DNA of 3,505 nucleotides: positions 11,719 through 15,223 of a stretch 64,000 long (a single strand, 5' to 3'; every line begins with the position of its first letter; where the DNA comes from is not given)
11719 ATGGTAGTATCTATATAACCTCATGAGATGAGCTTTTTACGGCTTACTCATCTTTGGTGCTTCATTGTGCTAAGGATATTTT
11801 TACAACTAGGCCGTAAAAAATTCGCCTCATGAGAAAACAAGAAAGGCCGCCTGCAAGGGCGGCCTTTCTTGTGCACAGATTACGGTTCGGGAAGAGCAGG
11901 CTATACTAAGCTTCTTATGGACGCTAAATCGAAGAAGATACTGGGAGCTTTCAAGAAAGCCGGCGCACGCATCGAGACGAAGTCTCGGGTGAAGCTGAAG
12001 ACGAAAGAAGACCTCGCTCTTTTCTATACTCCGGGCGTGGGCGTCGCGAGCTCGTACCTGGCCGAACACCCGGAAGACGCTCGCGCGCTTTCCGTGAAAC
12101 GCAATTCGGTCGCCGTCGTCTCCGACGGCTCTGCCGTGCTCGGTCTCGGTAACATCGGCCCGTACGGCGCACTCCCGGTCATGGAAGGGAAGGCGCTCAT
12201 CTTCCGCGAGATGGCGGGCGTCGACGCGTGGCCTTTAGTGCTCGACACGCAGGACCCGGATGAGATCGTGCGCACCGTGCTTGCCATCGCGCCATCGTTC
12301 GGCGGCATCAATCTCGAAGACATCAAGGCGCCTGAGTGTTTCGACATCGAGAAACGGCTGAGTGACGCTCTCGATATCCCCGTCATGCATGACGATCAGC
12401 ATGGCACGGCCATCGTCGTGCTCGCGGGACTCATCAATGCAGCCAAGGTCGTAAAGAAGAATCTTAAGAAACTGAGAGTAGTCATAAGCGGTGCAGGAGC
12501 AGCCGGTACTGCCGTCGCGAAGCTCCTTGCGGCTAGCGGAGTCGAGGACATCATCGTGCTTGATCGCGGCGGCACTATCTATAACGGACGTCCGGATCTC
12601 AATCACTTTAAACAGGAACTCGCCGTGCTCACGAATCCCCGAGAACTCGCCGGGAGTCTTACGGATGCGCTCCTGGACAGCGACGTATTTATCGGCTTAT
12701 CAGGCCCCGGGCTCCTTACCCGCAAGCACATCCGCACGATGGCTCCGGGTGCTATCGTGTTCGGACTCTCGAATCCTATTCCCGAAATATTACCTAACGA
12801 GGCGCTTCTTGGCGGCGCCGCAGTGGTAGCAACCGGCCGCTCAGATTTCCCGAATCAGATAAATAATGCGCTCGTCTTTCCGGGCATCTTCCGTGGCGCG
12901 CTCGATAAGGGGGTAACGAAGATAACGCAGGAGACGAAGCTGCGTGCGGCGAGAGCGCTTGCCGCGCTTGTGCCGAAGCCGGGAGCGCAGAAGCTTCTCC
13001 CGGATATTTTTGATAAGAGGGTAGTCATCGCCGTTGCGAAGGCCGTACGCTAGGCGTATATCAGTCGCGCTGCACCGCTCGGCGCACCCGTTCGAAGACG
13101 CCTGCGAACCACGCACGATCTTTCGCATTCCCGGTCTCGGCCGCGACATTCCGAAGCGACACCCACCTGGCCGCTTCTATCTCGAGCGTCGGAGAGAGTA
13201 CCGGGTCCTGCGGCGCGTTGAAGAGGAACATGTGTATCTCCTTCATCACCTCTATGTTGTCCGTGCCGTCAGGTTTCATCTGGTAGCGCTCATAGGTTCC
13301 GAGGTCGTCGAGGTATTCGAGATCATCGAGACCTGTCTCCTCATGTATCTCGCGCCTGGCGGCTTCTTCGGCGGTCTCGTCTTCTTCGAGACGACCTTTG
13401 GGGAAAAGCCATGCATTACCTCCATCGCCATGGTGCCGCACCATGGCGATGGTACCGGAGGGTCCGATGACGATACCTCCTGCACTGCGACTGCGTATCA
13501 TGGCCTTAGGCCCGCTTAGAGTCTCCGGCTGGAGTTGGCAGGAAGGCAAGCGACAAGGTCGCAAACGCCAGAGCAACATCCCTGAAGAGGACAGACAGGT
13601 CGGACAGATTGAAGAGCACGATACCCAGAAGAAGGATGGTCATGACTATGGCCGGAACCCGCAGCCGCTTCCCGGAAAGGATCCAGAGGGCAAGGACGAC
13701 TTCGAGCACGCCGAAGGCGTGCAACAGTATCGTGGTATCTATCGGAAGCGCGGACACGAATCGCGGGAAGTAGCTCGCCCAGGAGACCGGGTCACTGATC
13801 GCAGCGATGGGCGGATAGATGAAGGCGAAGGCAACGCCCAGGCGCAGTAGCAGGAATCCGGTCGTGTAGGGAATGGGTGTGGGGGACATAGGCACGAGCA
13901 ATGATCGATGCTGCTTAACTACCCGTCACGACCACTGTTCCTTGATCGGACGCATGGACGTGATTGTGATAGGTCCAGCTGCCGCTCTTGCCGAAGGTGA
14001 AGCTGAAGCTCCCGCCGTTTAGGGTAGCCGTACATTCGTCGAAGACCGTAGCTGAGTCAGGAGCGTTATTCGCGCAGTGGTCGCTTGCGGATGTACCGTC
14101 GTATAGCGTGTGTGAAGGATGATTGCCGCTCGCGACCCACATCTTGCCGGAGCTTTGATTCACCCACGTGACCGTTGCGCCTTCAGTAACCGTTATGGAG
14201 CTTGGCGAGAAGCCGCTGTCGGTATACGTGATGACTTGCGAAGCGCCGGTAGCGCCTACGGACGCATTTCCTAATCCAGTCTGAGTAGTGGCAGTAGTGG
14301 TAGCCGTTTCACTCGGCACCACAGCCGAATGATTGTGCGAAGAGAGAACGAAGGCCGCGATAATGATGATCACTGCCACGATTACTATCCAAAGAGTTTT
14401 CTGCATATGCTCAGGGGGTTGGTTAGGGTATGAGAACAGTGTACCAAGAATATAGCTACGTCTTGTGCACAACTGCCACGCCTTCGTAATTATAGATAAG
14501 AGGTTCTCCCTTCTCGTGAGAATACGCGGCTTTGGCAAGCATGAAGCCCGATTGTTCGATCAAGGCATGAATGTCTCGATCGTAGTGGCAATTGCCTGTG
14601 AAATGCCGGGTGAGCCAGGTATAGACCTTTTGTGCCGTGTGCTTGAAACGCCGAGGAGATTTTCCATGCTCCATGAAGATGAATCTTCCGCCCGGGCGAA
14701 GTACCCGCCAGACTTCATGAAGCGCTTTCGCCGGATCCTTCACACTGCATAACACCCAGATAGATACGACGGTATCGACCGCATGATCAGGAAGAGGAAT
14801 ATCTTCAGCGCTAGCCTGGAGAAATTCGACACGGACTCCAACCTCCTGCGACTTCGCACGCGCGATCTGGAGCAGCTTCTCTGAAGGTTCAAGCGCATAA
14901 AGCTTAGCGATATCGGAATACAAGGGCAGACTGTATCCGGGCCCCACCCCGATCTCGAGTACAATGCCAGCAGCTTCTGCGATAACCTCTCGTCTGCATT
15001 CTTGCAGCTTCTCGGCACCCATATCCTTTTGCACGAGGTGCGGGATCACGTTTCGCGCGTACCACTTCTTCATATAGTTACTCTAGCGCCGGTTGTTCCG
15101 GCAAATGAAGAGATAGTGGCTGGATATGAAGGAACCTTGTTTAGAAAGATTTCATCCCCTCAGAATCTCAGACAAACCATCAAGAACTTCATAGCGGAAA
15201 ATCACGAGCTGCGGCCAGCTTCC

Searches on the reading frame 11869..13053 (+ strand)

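Call 88: search_protein_families(library=pfam, proteins=[window:11869-13053:+], max_evalue=0.001)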
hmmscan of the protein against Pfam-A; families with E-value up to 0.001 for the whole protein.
window:11869-13053:+ (394 aa): 5 families
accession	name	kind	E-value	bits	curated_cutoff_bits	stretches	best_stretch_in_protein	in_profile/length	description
PF00390.24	malic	-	6.6e-27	94.9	23.1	1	35-164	4-181/182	Malic enzyme, N-terminal domain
PF03949.21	Malic_M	-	5.7e-24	85.2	23.5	1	179-392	3-252/258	Malic enzyme, NAD binding domain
PF00899.27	ThiF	-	1.7e-06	27.8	28.1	1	196-233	15-52/238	ThiF family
PF00208.27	ELFV_dehydrog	-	9.3e-05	22.7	23.4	1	180-239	10-70/241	Glutamate/Leucine/Phenylalanine/Valine dehydrogenase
PF01488.26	Shikimate_DH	-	0.00019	21.9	24.3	1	192-233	3-44/138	Shikimate / quinate 5-dehydrogenase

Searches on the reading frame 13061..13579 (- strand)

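Call 88: search_protein_families(library=pfam, proteins=[window:13061-13579:-], max_evalue=0.001)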
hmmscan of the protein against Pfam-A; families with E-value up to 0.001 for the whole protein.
window:13061-13579:- (172 aa): 1 family
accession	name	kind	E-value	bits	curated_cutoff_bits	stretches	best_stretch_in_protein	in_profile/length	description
PF00293.34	NUDIX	-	2.3e-21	76.6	21.1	1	30-158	3-131/134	NUDIX domain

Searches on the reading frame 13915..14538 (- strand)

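Call 88: search_protein_families(library=pfam, proteins=[window:13915-14538:-], max_evalue=0.001)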
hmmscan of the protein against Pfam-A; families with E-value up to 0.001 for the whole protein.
window:13915-14538:- (207 aa): 2 families
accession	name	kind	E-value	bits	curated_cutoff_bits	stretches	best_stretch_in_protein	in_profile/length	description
PF13473.12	Cupredoxin_1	-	0.00028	21.3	27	0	60-132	6-56/104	Cupredoxin-like domain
PF00127.26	Copper-bind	-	0.00055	20.7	21.2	1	109-204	13-98/99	Copper binding proteins, plastocyanin/azurin family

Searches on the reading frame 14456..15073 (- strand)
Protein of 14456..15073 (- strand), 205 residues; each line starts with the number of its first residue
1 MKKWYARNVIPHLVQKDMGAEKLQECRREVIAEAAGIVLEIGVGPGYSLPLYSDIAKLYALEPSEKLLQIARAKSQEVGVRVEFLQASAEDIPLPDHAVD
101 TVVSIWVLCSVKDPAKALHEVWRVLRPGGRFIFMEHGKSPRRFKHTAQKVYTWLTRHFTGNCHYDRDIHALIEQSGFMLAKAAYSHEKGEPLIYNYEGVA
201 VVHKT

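Call 88: search_protein_families(library=pfam, proteins=[window:14456-15073:-], max_evalue=0.001)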
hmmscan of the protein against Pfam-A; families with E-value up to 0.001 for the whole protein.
window:14456-15073:- (205 aa): 6 families
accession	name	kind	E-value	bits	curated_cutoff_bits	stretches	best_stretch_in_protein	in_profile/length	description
PF08241.18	Methyltransf_11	-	3.5e-25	88.9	21.2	1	39-133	1-95/95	Methyltransferase domain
PF13649.12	Methyltransf_25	-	2.5e-19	70.2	27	1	38-129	1-97/97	Methyltransferase domain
PF13847.12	Methyltransf_31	-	1.3e-14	54.6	27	1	37-146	6-125/145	Methyltransferase domain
PF01209.24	Ubie_methyltran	-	4.8e-14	52.7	20.1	1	57-152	74-170/233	ubiE/COQ5 methyltransferase family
PF13489.12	Methyltransf_23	-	1.5e-13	51.2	27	1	32-178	20-160/164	Methyltransferase domain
PF08242.18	Methyltransf_12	-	6.9e-11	43.2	30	1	39-131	1-98/98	Methyltransferase domain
